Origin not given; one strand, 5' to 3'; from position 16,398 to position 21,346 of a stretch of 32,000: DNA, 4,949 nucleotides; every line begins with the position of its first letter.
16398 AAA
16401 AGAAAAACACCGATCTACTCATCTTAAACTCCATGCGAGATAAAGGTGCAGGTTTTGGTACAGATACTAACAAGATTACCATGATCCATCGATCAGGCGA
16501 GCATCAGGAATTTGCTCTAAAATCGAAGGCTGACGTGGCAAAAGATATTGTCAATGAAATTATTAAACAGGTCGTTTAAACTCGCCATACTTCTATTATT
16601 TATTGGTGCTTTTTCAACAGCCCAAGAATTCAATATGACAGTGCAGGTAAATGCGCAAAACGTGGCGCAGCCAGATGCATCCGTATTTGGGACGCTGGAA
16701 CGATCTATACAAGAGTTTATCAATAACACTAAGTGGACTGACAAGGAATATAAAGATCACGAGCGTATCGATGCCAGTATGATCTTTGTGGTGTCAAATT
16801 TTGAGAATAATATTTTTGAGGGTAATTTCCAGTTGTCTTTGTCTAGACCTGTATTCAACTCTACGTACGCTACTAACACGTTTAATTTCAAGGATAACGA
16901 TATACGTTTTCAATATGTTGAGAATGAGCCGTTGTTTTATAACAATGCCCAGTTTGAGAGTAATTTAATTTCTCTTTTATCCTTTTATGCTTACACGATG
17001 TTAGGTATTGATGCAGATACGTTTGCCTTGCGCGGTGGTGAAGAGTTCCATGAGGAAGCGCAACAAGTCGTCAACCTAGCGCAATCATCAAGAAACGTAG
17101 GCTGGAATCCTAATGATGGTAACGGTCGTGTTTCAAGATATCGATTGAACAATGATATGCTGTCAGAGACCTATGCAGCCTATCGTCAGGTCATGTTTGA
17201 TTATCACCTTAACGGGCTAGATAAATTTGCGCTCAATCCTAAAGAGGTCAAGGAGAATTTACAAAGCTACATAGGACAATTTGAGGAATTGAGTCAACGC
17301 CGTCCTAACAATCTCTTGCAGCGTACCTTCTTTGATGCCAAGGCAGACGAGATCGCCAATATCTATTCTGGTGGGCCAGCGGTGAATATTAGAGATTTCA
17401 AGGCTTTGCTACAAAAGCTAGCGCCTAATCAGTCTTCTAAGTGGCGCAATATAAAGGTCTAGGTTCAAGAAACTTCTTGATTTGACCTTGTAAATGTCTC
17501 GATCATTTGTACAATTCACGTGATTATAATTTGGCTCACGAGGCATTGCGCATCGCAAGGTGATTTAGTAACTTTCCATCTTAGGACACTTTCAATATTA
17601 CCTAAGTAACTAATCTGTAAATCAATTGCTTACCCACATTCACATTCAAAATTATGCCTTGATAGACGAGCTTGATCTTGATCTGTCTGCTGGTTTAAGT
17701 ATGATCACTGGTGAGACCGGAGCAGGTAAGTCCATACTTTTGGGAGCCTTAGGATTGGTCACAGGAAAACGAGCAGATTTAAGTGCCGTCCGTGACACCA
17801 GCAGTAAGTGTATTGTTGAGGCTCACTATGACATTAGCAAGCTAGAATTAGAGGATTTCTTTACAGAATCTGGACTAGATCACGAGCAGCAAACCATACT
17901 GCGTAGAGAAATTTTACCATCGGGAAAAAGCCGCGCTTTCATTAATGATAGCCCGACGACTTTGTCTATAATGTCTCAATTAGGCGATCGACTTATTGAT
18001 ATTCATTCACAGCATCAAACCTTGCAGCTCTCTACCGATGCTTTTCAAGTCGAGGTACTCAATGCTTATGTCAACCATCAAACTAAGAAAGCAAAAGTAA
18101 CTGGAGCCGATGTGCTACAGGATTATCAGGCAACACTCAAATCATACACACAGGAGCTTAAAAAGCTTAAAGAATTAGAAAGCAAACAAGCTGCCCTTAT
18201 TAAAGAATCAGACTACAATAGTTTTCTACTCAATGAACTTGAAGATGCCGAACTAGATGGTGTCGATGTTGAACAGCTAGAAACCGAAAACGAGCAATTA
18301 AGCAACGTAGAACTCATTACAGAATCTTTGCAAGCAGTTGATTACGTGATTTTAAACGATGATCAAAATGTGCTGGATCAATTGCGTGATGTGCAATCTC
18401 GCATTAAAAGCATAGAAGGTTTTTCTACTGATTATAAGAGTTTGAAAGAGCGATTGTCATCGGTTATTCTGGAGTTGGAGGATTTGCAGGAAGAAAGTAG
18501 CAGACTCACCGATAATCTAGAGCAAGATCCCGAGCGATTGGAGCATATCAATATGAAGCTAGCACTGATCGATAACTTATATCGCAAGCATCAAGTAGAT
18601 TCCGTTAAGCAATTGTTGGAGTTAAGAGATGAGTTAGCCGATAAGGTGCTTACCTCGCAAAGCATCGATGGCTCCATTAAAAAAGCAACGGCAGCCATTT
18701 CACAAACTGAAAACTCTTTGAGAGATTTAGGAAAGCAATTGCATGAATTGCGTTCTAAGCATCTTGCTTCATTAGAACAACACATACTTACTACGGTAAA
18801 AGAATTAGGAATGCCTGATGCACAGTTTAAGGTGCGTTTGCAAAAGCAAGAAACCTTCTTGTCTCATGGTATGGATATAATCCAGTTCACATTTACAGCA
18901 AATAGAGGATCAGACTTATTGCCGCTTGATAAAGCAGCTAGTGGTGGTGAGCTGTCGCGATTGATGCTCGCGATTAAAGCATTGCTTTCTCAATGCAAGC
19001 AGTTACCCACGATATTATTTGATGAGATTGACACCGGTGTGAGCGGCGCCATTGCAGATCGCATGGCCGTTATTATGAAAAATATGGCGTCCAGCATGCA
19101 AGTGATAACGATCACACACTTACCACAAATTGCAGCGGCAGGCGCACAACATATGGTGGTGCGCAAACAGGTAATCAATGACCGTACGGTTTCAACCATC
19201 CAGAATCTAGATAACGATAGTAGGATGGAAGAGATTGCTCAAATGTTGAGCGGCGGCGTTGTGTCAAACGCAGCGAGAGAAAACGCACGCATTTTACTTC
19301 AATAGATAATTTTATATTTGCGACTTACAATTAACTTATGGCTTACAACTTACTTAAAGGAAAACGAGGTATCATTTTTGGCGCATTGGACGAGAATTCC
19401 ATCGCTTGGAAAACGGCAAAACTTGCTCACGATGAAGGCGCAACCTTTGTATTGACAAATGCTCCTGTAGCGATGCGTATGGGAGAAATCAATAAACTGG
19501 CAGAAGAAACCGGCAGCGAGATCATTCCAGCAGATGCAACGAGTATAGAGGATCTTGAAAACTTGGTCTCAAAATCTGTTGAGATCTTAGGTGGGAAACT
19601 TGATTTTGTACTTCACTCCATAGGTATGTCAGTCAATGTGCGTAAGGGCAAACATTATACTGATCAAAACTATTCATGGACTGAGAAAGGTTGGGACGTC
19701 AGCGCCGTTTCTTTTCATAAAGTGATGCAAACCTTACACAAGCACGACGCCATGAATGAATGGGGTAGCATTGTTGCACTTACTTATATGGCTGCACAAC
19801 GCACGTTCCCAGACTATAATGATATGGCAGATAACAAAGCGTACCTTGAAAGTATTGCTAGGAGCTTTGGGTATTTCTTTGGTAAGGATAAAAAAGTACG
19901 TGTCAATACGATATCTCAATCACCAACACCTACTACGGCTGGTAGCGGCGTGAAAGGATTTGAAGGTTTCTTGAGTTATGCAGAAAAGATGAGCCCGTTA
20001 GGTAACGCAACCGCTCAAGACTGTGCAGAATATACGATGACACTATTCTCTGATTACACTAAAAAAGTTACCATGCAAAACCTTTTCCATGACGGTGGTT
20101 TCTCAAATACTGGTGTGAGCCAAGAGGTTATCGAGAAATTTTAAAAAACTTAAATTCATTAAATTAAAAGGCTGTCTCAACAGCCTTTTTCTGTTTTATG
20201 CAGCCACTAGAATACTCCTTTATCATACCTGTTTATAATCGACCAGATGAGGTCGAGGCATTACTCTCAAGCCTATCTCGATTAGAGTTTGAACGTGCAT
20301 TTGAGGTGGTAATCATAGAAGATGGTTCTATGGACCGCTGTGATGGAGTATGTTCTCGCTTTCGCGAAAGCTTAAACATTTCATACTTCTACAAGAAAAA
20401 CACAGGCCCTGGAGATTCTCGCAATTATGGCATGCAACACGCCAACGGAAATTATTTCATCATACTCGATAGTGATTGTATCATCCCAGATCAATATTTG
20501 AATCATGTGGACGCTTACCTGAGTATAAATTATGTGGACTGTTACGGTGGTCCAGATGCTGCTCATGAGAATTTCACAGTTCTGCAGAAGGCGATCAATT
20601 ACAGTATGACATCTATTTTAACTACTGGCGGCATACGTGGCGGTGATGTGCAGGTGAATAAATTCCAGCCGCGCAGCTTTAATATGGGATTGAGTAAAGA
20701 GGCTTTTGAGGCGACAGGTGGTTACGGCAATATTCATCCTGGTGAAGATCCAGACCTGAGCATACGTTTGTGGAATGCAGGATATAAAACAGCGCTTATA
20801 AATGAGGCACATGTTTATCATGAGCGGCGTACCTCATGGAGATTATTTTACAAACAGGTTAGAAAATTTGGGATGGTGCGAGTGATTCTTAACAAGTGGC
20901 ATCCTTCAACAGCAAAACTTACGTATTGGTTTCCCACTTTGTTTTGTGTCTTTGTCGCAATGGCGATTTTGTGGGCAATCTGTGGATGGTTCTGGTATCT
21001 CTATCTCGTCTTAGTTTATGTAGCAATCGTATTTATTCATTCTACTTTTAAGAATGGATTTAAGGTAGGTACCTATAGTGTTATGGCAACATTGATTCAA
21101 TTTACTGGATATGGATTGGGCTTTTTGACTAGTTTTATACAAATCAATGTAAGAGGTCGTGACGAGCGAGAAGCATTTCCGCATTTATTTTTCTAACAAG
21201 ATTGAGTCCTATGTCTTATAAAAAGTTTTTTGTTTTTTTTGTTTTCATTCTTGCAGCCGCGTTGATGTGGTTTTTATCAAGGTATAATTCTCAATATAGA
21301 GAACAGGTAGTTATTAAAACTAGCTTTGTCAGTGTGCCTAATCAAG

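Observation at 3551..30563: A perfect 14-nt palindrome, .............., occurs 8 times inside eight unrelated genes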

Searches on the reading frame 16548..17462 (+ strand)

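Call 53: search_protein_families(library=pfam, proteins=[window:16548-17462:+], max_evalue=0.00001)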
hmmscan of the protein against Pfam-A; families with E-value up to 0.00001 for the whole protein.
window:16548-17462:+ (304 aa): 1 family
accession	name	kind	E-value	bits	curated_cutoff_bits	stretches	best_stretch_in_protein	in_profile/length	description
PF16119.10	DUF4835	-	3.2e-94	315.6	25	1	26-302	1-276/276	Domain of unknown function (DUF4835)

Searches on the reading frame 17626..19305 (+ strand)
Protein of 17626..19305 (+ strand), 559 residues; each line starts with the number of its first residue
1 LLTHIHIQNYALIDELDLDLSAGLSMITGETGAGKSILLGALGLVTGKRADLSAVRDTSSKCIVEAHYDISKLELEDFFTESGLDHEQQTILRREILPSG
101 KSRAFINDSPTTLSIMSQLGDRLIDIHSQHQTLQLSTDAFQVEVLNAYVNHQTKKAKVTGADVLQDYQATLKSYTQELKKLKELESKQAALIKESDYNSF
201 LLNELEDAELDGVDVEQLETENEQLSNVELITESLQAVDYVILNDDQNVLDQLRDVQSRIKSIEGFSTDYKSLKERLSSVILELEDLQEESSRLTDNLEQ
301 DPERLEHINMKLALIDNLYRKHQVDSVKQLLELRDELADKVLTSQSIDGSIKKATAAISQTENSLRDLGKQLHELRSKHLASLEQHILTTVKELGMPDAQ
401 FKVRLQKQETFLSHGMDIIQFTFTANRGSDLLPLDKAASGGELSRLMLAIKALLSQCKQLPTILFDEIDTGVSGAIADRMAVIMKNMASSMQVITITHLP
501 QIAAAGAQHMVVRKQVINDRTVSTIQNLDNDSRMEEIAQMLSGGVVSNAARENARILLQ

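Call 53: search_protein_families(library=pfam, proteins=[window:17626-19305:+], max_evalue=0.00001)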
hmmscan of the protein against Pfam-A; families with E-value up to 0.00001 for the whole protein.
window:17626-19305:+ (559 aa): 4 families
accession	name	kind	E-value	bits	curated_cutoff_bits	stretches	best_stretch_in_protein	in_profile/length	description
PF02463.25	SMC_N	-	1.1e-16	61.4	40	1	2-513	2-212/220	RecF/RecN/SMC N terminal domain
PF13476.12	AAA_23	-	3.2e-09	38.1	27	1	5-229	2-170/201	AAA domain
PF13304.12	AAA_21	-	7e-08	33.3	27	0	312-502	145-302/304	AAA domain, putative AbiEii toxin, Type IV TA system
PF13175.12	AAA_15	-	3.1e-06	27.5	32.1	0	1-502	1-373/374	AAA ATPase domain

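Call 58: search_protein_families(library=ncbifam, proteins=[window:17626-19305:+], max_evalue=0.001)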
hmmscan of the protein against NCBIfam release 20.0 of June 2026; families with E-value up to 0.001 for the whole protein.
window:17626-19305:+ (559 aa): 9 families
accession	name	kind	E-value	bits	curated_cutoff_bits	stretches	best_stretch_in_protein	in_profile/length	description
TIGR00634.1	recN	equivalog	4.7e-129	431.9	407.85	1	1-558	1-561/563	DNA repair protein RecN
NF008121.0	PRK10869.1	equivalog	1.5e-110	370.3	418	1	1-559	1-552/553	DNA repair protein RecN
NF045780.1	TrlF_fam_ATP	equivalog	2.9e-11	42.8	350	1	3-407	291-705/944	TrlF family AAA-like ATPase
TIGR02169.1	SMC_prok_A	equivalog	3.6e-07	28.3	729.4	1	131-385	257-498/1165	chromosome segregation protein SMC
NF003034.1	PRK03918.1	equivalog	3.9e-07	28.4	700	1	162-382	452-659/878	DNA double-strand break repair ATPase Rad50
TIGR02168.1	SMC_prok_B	equivalog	1.7e-06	26.1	567.35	0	152-381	691-921/1181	chromosome segregation protein SMC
NF053840.1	MnTportMntADein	equivalog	1.3e-05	24.9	400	0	437-525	133-219/240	manganese ABC transporter ATP-binding protein MntA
NF040873.1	AztA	equivalog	0.00014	21.5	220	0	437-505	119-184/191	zinc ABC transporter ATP-binding protein AztA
NF002572.0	PRK02224.1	equivalog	0.00028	19.3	1087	0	2-42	3-43/888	DNA double-strand break repair ATPase Rad50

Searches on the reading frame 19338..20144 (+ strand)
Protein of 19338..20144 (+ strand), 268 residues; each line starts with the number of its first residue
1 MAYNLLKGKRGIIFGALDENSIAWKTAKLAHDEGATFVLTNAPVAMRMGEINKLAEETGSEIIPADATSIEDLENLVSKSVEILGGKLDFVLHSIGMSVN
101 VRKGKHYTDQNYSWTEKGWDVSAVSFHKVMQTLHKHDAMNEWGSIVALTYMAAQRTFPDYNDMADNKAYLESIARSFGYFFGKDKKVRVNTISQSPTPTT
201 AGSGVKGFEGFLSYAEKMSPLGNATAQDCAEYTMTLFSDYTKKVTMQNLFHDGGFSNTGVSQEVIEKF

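Call 53: search_protein_families(library=pfam, proteins=[window:19338-20144:+], max_evalue=0.00001)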
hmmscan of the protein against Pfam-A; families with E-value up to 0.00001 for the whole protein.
window:19338-20144:+ (268 aa): 2 families
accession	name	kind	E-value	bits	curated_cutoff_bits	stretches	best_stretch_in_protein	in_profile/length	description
PF13561.12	adh_short_C2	-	3e-59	200.9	27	1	15-256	1-236/236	Enoyl-(Acyl carrier protein) reductase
PF00106.31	adh_short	-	1.6e-08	34.7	26.6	1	21-200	11-185/195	short chain dehydrogenase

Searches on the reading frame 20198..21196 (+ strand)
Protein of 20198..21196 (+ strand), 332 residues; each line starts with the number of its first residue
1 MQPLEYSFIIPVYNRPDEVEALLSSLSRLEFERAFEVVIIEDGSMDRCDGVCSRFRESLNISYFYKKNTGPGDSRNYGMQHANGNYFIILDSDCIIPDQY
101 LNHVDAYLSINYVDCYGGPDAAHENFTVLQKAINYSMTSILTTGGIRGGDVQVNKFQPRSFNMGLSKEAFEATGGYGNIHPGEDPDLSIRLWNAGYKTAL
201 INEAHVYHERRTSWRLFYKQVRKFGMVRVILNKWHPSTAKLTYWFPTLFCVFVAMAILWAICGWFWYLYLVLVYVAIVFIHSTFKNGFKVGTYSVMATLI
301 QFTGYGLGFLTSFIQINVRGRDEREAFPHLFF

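Call 54: search_protein_families(library=pfam, proteins=[window:20198-21196:+], max_evalue=0.00001)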
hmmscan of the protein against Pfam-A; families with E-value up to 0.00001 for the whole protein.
window:20198-21196:+ (332 aa): 4 families
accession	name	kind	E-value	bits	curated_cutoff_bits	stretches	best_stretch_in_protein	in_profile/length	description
PF00535.33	Glycos_transf_2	-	2.2e-22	80.2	23.3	1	7-135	1-131/168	Glycosyl transferase family 2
PF13632.12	Glyco_trans_2_3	-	1.7e-12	48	27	1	87-279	2-194/198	Glycosyl transferase family group 2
PF10111.15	Glyco_tranf_2_2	-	2.1e-12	47.5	27.3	1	7-224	1-231/276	Glycosyltransferase like family 2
PF13641.12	Glyco_tranf_2_3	-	1.2e-11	45.5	27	1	6-220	3-223/230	Glycosyltransferase like family 2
